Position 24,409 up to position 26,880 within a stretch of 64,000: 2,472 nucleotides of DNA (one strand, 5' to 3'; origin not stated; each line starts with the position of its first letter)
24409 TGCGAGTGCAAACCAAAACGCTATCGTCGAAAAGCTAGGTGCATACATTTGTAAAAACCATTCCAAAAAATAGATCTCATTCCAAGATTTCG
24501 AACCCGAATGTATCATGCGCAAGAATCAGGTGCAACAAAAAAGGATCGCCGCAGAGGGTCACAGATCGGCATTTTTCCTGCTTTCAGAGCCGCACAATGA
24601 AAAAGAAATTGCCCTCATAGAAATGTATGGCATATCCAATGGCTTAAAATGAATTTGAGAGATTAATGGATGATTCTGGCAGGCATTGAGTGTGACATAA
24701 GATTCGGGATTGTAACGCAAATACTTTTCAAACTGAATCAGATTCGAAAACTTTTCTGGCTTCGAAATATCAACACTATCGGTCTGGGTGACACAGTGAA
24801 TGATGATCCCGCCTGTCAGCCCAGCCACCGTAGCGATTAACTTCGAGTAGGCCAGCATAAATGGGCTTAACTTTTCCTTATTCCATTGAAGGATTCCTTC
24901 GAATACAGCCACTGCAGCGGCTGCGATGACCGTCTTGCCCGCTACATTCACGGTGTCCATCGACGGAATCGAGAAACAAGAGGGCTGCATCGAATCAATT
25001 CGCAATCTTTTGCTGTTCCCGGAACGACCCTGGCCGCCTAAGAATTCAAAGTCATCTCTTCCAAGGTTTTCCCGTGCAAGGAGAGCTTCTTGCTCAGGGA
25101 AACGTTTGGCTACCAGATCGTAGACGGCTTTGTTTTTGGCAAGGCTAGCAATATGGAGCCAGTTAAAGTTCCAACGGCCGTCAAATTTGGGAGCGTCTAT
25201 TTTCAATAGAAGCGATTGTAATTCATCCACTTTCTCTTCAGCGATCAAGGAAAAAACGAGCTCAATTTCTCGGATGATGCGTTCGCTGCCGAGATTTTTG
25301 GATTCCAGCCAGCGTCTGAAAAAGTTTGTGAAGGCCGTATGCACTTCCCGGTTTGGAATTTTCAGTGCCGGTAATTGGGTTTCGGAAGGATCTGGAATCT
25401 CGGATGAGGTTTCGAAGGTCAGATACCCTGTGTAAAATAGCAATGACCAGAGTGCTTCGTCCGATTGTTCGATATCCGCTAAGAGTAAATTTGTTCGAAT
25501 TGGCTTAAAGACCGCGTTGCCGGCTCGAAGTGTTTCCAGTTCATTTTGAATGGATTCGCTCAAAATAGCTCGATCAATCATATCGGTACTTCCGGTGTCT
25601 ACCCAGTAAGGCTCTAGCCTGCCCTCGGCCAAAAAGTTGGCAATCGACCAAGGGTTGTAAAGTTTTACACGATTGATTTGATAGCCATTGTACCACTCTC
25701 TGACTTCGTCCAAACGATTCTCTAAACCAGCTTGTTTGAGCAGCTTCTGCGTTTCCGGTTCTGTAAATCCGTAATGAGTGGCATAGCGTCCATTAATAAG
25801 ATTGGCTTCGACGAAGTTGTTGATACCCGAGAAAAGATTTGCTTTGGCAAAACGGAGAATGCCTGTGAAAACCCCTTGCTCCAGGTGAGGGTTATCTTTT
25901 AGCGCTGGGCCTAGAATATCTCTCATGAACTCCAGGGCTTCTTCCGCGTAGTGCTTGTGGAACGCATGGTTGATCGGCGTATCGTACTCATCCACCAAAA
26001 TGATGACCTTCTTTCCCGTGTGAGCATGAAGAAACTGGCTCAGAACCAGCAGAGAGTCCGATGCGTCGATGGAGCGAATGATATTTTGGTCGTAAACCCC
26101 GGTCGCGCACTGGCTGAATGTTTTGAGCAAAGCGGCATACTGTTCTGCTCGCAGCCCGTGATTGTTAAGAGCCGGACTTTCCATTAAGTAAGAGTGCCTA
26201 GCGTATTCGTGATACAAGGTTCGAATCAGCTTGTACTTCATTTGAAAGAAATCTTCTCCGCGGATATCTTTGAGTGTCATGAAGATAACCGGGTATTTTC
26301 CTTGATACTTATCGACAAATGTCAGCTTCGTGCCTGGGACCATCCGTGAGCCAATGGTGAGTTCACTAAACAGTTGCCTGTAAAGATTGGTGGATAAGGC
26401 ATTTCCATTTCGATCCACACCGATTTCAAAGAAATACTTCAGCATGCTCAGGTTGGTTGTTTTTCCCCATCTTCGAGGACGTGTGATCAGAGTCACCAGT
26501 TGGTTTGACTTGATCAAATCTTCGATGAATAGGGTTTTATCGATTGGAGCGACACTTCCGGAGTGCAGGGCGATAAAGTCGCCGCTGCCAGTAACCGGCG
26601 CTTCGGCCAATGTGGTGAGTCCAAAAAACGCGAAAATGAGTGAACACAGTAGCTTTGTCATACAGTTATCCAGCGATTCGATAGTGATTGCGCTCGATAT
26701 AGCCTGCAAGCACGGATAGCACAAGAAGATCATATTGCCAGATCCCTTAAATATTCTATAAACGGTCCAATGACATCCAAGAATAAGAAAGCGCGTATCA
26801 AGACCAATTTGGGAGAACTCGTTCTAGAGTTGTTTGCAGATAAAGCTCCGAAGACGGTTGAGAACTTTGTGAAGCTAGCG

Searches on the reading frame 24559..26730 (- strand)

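Call 69: search_protein_families(library=pfam, proteins=[window:24559-26730:-], max_evalue=0.00001)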
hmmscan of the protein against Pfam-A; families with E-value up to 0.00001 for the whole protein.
window:24559-26730:- (723 aa): 1 family
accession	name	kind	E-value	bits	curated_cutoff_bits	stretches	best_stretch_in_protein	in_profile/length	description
PF09820.16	AAA-ATPase_like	-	9.1e-33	114.2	26.1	1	50-300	5-201/201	Predicted AAA-ATPase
